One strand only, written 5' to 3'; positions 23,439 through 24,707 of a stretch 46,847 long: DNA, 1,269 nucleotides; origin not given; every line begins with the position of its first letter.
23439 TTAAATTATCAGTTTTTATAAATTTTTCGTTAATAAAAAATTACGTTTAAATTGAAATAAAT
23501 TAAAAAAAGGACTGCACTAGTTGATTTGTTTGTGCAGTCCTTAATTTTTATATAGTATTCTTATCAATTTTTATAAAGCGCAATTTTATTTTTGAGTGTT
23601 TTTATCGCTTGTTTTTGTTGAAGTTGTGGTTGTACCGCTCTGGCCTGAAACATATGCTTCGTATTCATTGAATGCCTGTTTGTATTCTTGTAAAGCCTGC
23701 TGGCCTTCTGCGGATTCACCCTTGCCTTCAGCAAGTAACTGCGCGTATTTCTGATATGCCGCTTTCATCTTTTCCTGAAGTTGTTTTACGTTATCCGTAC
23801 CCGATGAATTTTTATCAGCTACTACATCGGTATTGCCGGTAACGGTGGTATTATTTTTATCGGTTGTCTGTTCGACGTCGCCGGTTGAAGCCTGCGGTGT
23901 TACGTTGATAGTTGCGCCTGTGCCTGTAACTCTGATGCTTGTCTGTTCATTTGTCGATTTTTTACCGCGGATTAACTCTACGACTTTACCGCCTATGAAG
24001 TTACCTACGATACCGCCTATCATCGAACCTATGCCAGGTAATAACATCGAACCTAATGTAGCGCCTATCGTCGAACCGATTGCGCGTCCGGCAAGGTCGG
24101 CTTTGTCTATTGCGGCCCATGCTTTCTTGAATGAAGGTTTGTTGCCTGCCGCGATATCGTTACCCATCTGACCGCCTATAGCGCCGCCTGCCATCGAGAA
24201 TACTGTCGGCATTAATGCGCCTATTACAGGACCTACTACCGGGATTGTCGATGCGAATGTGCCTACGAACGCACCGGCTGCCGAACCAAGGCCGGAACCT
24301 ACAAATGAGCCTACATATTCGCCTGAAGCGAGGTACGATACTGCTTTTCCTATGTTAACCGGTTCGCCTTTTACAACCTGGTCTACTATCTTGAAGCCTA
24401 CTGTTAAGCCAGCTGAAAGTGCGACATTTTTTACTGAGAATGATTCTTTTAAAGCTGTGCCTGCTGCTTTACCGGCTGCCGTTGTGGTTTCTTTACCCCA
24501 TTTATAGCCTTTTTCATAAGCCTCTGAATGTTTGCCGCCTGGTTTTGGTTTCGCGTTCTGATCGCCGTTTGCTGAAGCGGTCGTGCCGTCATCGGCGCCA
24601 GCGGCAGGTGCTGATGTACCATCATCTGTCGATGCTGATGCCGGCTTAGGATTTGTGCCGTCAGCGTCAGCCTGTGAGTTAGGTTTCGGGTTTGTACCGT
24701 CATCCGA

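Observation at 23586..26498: Giant Ser/Thr-rich repetitive secreted protein with duplicated N-terminal module and C-terminal glycine-zipper domain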

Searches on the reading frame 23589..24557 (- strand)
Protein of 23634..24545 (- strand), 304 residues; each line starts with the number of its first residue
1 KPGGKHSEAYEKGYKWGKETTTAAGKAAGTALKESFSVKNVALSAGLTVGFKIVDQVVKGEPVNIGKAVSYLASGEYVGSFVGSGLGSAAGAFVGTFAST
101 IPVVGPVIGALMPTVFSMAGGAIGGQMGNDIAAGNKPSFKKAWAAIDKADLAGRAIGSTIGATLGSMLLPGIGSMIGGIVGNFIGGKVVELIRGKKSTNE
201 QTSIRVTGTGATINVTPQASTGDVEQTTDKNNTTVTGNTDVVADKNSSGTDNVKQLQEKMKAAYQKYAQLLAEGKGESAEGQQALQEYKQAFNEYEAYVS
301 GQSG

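Call 11: find_homologous_proteins(query=window:23634-24545:-, max_evalue=0.01)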
Query seq(304 aa) (304 aa): 30 proteins with E <= 0.01 among 8000 candidates.
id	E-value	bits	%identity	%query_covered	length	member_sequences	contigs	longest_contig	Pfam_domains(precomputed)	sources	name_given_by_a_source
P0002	6.3e-110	385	100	62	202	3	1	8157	-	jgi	-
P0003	2.3e-98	347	65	89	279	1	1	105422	PF13488.12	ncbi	-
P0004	1.1e-82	296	52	95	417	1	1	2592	-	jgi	jgi:hypothetical protein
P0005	9.8e-81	290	54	90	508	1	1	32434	PF13488.12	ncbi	ncbi:MAG: glycine zipper domain-containing protein, partial [Candidatus Wallbacteria bacterium]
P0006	3.7e-79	284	52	96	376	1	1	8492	-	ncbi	-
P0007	6.4e-73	264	51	92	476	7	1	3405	PF13488.12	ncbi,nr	ncbi:MAG TPA: glycine zipper domain-containing protein, partial [Candidatus Wallbacteria bacterium]|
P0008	5.1e-65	238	67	62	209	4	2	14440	-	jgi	-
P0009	2.8e-62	229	46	93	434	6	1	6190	PF13488.12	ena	-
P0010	3.9e-59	219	60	62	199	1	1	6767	-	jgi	-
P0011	3.3e-58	216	45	87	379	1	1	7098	-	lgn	-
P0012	4.9e-58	215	41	96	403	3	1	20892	-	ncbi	-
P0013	1.2e-56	211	42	96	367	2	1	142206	-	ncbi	-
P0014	1.0e-54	204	63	56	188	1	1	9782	-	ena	-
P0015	2.7e-34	137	32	86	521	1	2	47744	PF13488.12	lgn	-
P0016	7.2e-32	129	36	88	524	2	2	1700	PF13488.12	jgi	jgi:uncharacterized membrane protein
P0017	3.5e-29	121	32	89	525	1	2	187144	-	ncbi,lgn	ncbi:MAG: hypothetical protein Kow0029_05080 [Candidatus Rifleibacteriota bacterium]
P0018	1.1e-28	119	44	46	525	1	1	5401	PF13488.12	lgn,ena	-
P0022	1.7e-26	112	42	46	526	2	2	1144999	-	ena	-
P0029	9.3e-22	96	33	83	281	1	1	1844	PF13488.12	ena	-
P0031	1.6e-11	63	31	56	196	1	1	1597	PF13488.12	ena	-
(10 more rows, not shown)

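Call 15: find_encoding_contigs(protein=P0003, flank=8000, max_places=3)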
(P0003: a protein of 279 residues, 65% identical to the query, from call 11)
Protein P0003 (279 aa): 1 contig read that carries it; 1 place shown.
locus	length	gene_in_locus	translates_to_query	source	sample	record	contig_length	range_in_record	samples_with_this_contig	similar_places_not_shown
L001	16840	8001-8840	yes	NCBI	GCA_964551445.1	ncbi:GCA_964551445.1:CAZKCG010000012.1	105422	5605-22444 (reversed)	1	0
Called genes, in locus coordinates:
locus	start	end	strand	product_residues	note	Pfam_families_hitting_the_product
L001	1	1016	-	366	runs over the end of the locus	PF01168:Ala_racemase_N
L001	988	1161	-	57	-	-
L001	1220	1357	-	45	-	-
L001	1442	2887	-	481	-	PF13414:TPR_11, PF13432:TPR_16, PF14559:TPR_19 (weak), PF21033:RMD1-3 (weak), PF00515:TPR_1 (weak), PF13181:TPR_8 (weak), PF13424:TPR_12 (weak), PF13432:TPR_16, +11 more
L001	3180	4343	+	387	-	-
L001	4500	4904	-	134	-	PF00072:Response_reg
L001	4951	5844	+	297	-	-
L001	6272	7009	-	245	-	-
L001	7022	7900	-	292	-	-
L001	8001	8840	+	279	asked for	PF13488:Gly-zipper_Omp (faint)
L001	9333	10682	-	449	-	-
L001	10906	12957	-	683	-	PF02897:Peptidase_S9_N, PF00326:Peptidase_S9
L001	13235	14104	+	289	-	PF00483:NTP_transferase, PF12804:NTP_transf_3 (weak)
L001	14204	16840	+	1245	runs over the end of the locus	PF03130:HEAT_PBS (faint), PF02985:HEAT (faint), PF13646:HEAT_2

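Call 16: find_encoding_contigs(protein=P0013, flank=8000, max_places=3)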
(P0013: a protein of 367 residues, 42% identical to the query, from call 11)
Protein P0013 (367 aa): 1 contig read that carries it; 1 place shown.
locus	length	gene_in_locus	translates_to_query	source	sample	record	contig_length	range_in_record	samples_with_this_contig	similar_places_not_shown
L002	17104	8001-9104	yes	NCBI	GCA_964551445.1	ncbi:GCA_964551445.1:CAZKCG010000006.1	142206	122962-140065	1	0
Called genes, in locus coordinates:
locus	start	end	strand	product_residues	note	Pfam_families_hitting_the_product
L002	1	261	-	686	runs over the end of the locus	PF11412:DsbD_N, PF02683:DsbD_TM, PF00085:Thioredoxin, PF13098:Thioredoxin_2, PF13899:Thioredoxin_7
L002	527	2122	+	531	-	-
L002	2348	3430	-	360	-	PF00266:Aminotran_5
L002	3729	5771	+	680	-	PF14341:PilX_N (weak)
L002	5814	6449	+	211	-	-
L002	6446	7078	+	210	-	-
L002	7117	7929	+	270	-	-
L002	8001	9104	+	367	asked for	-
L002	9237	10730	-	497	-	PF04055:Radical_SAM, PF00595:PDZ (faint), PF17820:PDZ_6 (weak)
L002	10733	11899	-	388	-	PF03544:TonB_C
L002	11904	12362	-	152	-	PF02472:ExbD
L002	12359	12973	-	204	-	PF01618:MotA_ExbB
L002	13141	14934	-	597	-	-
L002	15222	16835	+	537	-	PF01979:Amidohydro_1, PF13382:Adenine_deam_C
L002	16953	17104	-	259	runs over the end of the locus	-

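Call 17: find_encoding_contigs(protein=P0017, flank=8000, max_places=3)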
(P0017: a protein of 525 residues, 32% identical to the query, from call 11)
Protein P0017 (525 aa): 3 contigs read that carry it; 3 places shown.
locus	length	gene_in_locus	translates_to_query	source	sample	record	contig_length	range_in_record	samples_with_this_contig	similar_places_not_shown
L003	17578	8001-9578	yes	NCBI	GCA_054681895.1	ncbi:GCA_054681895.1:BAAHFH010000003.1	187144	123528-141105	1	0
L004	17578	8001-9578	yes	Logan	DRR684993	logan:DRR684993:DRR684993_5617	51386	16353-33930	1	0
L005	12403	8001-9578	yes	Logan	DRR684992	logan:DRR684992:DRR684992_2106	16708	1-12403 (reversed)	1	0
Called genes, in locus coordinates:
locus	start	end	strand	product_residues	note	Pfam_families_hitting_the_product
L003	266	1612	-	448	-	PF00152:tRNA-synt_2 (faint), PF13393:tRNA-synt_His, PF03129:HGTP_anticodon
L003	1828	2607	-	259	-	-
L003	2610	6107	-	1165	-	PF05157:MshEN, PF00437:T2SSE, PF13255:DUF4046 (faint)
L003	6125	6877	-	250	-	PF12690:BsuPI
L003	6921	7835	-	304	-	PF08902:DUF1848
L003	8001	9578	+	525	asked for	-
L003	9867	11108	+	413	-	PF02844:GARS_N, PF01071:GARS_A, PF02655:ATP-grasp_3, PF02843:GARS_C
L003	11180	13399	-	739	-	PF13091:PLDc_2, PF00614:PLDc (faint), PF13091:PLDc_2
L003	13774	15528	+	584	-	PF26770:DUF8251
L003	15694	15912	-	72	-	-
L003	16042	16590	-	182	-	-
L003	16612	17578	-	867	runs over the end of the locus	PF02861:Clp_N, PF23569:NBD_SMAX1 (weak), PF00004:AAA, PF17871:AAA_lid_9, PF00004:AAA, PF07724:AAA_2, PF07728:AAA_5, PF10431:ClpB_D2-small, +16 more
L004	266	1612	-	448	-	PF00152:tRNA-synt_2 (faint), PF13393:tRNA-synt_His, PF03129:HGTP_anticodon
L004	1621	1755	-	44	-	-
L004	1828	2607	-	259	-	-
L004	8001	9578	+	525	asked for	-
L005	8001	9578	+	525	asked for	-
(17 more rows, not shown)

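Call 26: predict_structure(alignment_id=A1)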
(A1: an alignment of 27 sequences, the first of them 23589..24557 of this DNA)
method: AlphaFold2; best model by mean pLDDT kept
length: 323 residues; sequences in the alignment: 27
mean_pLDDT: 63.9   pTM: 0.36
mean pLDDT of the five models: 63.9, 61.7, 61.3, 58.9, 50.1
residues with pLDDT >= 90: 41; 70-90: 72; 50-70: 133; < 50: 77
segments of 3 or more residues with pLDDT < 50: 1-8, 106-109, 173-177, 198-248, 317-323
pLDDT, mean of each block of 10 residues (from residue 1): 46 70 65 65 66 68 78 70 66 58 50 62 72 77 75 71 61 49 60 61 41 37 32 31 42 78 95 92 96 95 76 49 38
secondary structure, 60 per line:
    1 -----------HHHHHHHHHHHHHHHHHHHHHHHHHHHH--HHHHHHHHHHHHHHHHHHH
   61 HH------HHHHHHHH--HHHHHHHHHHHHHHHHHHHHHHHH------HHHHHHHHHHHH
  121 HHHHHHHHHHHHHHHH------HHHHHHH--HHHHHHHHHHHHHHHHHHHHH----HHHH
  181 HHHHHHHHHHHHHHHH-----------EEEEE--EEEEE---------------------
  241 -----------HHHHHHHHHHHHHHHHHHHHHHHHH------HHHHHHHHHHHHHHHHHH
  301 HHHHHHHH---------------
elements in order: H12-39 H42-62 H69-76 H79-102 H109-136 H143-149 H152-172 H177-196 E208-212 E215-219 H252-276 H283-308

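Call 30: fold_search(model_id=the predicted structure, library=pdb)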
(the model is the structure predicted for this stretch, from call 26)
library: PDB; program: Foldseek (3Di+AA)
matches with E <= 10: 55; with E <= 0.001: 0
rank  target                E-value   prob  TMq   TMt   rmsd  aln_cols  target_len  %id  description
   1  4wwf_A                1.4e+00  1.00  0.17  0.47   1.7        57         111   21  High-resolution structure of two Ni-bound forms of the M123C mutant of C. metallidurans CnrXs (released 2015-02-11)
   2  4wwf_B                1.9e+00  0.99  0.17  0.47   1.9        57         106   21  High-resolution structure of two Ni-bound forms of the M123C mutant of C. metallidurans CnrXs (released 2015-02-11)
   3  4wwb                  2.2e+00  1.00  0.17  0.48   1.6        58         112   21  High-resolution structure of the Ni-bound form of the Y135F mutant of C. metallidurans CnrXs (released 2015-02-11)
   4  5gup_V                2.2e+00  0.21  0.16  0.32  12.4       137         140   17  Cryo-EM structure of mammalian respiratory supercomplex I1III2IV1 (released 2017-03-29)
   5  7aof_I                2.5e+00  0.08  0.11  0.06  28.4       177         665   10  Atomic structure of the poxvirus transcription late pre-initiation complex (released 2021-10-06)
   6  3zg1_D                2.7e+00  0.98  0.17  0.45   1.9        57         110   21  NI-BOUND FORM OF M123A MUTANT OF CUPRIAVIDUS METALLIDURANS CH34 CNRXS (released 2013-10-23)
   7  5gpn_Ag               2.7e+00  0.18  0.16  0.34  11.8       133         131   16  Architecture of mammalian respirasome (released 2017-04-05)
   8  2y3b                  2.9e+00  0.99  0.17  0.47   1.7        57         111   21  Co-bound form of Cupriavidus metallidurans CH34 CnrXs (released 2011-03-30)
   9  2y3d_A                3.0e+00  0.99  0.17  0.47   1.7        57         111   21  Zn-bound form of Cupriavidus metallidurans CH34 CnrXs (released 2011-03-30)
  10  2y39                  3.0e+00  0.99  0.17  0.48   1.6        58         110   21  Ni-bound form of Cupriavidus metallidurans CH34 CnrXs (released 2011-03-30)
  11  8d06_J                3.3e+00  0.98  0.16  0.72   1.3        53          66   13  Hallucinated C3 protein assembly HALC3_104 (released 2022-09-28)
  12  2y3h_C                3.3e+00  0.97  0.17  0.47   1.9        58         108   21  E63Q mutant of Cupriavidus metallidurans CH34 CnrXs (released 2011-03-30)
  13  8d06_A                3.4e+00  0.98  0.16  0.75   1.2        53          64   13  Hallucinated C3 protein assembly HALC3_104 (released 2022-09-28)
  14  2y3h_A                3.9e+00  0.96  0.17  0.46   1.8        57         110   21  E63Q mutant of Cupriavidus metallidurans CH34 CnrXs (released 2011-03-30)
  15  8ib4_Y                3.9e+00  0.14  0.15  0.31  11.8       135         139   14  Respiratory complex CI:CIII2, type IA, Wild type mouse under cold temperature (released 2024-09-18)
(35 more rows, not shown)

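Call 37: search_protein_representatives(alignment_id=A2)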
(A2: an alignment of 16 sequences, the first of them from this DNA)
Query: 16 sequences, 282 profile positions. Proteins with E-value up to 0.001 (for the whole library): 1513; up to 1e-10: 155; up to 1e-30: 52. The best 150 are listed.
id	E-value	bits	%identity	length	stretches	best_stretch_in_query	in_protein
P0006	1.3e-97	343.3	-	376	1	1-279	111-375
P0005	7.9e-97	340.8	-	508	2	1-277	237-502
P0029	3.8e-91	322.1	-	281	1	17-279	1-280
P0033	1.0e-89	317.4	-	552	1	1-279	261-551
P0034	1.4e-87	310.5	-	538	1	1-280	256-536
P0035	4.8e-86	305.4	-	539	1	1-278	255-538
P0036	2.7e-85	302.9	-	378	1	2-278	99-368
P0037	1.8e-84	300.2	-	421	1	2-280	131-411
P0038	4.4e-82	292.4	-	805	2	1-277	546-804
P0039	3.7e-79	282.8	-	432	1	2-280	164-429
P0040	1.0e-75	271.5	-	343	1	5-278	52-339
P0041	5.8e-71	255.9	-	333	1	1-276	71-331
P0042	1.2e-69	251.6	-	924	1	1-274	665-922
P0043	9.7e-69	248.6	-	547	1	2-277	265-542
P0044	5.9e-68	246.0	-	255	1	19-277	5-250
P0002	2.2e-62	227.7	-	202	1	93-279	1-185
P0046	2.4e-62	227.6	-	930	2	1-275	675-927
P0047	3.2e-59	217.4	-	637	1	2-279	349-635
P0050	2.6e-58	214.4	-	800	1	4-275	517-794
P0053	2.4e-57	211.2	-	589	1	14-278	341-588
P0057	1.3e-52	195.7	-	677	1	2-278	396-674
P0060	8.4e-52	193.0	-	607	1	12-276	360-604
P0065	1.7e-40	156.0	-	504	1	3-193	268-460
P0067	1.6e-38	149.5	-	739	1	1-176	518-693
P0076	2.7e-32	129.0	-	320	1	3-267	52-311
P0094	1.3e-22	97.3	-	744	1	2-279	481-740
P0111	3.8e-18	82.6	-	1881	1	23-273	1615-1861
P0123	3.5e-16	76.2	-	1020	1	17-278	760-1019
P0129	2.6e-15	73.3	-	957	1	17-270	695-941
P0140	3.5e-14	69.6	-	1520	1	16-279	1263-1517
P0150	1.1e-13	68.0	-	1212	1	2-278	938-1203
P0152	1.8e-13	67.3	-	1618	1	17-268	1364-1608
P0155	3.1e-13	66.5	-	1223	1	13-249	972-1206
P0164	1.0e-12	64.8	-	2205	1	13-254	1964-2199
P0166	1.5e-12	64.3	-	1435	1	17-270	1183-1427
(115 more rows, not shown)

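Call 38: search_protein_families(library=pfam, proteins=[P0111, P0164, P0140, P0152, P0166, P0150], max_evalue=0.001)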
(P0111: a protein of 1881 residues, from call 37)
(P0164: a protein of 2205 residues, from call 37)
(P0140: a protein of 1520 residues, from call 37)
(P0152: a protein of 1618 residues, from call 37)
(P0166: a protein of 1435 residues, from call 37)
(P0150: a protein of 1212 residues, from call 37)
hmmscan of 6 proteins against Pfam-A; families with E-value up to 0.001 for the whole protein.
P0111 (1881 aa): 0 families

P0164 (2205 aa): 2 families
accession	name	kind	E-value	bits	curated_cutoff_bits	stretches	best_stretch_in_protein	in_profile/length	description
PF03934.19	T2SSK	-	3.1e-07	31.1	24.2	0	182-220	4-43/63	Type II secretion system (T2SS), protein K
PF12836.13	HHH_3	-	1.5e-06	28.6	27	0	177-222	4-50/65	Helix-hairpin-helix motif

P0140 (1520 aa): 0 families

P0152 (1618 aa): 0 families

P0166 (1435 aa): 1 family
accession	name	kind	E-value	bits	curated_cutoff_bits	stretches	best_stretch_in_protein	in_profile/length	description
PF04306.18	DUF456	-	0.00025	21.8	29.4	1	1265-1329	38-102/139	Protein of unknown function (DUF456)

P0150 (1212 aa): 5 families
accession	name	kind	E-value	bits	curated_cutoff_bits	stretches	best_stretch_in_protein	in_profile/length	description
PF12836.13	HHH_3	-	2.8e-36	123.9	27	3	380-436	5-61/65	Helix-hairpin-helix motif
PF00633.29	HHH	-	7.8e-15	54.3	24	1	752-777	3-28/30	Helix-hairpin-helix motif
PF14520.12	HHH_5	-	1.2e-11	45.3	27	0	753-777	28-52/57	Helix-hairpin-helix domain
PF12826.13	HHH_2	-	8.8e-08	32.6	27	0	753-778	28-53/64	Helix-hairpin-helix motif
PF14579.12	HHH_6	-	7.7e-06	26.5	25.6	0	847-893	27-74/90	Helix-hairpin-helix motif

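Call 39: list_cluster_members(proteins=[P0111, P0164, P0140, P0152, P0042, P0046, P0033, P0047, P0076, P0094])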
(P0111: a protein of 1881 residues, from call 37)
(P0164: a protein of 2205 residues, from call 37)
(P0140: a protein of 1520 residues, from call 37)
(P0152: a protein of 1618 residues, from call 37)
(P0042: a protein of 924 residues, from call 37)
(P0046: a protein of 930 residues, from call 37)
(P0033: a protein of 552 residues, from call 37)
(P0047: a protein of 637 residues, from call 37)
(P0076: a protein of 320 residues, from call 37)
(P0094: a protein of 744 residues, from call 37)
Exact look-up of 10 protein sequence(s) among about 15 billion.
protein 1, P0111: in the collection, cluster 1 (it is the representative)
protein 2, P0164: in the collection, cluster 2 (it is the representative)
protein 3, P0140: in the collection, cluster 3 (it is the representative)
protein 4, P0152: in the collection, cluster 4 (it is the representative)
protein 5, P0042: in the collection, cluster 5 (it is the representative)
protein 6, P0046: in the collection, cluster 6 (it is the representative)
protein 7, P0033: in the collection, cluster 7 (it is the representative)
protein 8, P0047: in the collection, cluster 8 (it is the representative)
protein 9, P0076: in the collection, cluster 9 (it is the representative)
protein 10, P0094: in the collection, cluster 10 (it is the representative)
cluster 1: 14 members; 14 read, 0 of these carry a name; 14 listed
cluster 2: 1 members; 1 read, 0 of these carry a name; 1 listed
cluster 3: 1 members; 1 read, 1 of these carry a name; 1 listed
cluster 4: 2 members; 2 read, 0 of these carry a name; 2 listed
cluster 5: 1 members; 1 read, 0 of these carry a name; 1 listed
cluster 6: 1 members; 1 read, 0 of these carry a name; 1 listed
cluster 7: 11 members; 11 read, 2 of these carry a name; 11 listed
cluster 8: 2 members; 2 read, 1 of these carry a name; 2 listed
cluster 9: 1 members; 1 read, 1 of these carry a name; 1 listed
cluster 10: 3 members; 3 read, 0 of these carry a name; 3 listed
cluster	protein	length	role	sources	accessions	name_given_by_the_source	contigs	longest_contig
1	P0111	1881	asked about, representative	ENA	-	-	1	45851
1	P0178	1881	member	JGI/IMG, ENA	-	-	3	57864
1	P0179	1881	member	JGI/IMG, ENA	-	-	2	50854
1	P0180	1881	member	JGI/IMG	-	-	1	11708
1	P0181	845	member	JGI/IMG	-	-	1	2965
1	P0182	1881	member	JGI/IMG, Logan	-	-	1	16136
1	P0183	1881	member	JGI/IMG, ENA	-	-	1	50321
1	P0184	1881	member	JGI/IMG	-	-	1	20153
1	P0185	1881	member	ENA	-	-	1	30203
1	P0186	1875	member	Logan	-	-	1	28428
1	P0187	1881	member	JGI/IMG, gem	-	-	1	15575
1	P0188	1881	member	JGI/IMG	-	-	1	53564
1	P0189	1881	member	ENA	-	-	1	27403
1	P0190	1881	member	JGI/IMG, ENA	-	-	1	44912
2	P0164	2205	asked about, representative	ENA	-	-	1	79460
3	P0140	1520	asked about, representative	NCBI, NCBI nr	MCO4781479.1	MAG: hypothetical protein KC646_04090 [Candidatus Cloacimonetes bacterium] | hypothetical protein [Candidatus Cloacimonadota bacterium]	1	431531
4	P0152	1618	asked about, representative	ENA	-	-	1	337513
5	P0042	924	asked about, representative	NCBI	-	-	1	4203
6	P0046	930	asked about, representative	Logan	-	-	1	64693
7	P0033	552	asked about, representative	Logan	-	-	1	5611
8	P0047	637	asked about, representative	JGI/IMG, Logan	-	-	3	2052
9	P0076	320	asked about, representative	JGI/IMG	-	hypothetical protein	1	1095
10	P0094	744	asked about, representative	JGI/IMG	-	-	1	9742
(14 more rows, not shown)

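Call 40: find_encoding_contigs(protein=P0140, flank=8000, max_places=2)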
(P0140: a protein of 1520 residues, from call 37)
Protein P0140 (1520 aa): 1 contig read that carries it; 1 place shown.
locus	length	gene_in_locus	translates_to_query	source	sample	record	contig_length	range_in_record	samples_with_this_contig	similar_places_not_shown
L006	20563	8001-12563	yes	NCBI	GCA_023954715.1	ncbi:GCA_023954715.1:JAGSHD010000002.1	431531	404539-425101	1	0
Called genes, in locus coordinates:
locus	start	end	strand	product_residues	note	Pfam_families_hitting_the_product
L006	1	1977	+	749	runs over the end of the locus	PF08448:PAS_4 (weak), PF00512:HisKA, PF02518:HATPase_c, PF00072:Response_reg, PF01627:Hpt (faint)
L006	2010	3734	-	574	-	PF00587:tRNA-synt_2b, PF04073:tRNA_edit, PF03129:HGTP_anticodon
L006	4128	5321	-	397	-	PF00083:Sugar_tr (faint), PF07690:MFS_1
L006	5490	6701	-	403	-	PF01381:HTH_3 (weak), PF17874:TPR_MalT (faint), PF07719:TPR_2 (faint), PF13181:TPR_8 (faint), PF13374:TPR_10 (faint), PF00515:TPR_1 (faint), PF13424:TPR_12 (weak)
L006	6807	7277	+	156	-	-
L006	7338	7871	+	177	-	PF13302:Acetyltransf_3, PF00583:Acetyltransf_1 (weak)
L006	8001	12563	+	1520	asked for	-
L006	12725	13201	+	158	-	-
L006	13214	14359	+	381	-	PF00578:AhpC-TSA, PF08534:Redoxin, PF00085:Thioredoxin (weak), PF13905:Thioredoxin_8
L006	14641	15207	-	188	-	-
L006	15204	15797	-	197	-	-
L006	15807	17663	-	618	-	-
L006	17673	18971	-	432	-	PF00109:ketoacyl-synt, PF00108:Thiolase_N, PF02801:Ketoacyl-synt_C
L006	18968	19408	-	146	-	PF07977:FabA, PF22818:ApeI-like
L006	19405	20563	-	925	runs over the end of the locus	-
